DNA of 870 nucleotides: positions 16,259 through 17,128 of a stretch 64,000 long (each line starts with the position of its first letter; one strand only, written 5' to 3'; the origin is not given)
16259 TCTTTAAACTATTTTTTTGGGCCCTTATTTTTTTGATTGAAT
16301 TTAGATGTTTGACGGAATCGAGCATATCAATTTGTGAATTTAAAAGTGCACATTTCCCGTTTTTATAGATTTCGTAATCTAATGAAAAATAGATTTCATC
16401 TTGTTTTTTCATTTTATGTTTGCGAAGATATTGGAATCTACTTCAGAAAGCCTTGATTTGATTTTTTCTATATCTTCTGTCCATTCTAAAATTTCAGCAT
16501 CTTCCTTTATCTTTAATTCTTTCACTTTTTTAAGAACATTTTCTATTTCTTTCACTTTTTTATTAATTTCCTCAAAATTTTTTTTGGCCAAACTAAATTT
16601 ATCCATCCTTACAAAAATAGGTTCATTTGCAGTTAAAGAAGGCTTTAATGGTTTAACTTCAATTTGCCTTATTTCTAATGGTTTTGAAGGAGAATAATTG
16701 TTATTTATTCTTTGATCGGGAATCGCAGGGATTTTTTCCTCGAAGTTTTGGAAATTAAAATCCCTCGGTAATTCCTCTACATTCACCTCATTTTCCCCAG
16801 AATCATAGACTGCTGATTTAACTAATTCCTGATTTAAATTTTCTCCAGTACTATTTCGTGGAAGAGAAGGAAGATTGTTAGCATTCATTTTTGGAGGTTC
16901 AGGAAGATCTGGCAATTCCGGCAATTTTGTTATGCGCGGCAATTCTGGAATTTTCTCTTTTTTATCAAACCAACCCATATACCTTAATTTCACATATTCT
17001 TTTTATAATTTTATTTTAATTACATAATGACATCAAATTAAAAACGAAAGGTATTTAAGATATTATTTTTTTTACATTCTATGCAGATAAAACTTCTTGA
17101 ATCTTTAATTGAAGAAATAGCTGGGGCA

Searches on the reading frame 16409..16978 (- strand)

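Call 42: search_protein_families(library=pfam, proteins=[window:16409-16978:-], max_evalue=0.01)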
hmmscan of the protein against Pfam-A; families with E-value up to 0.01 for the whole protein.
window:16409-16978:- (189 aa): 1 family
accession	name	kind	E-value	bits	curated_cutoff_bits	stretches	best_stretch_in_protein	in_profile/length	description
PF22124.2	Glyco_hydro_95_cat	-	0.0036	16.7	27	1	125-173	253-301/408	Glycosyl hydrolase family 95 catalytic domain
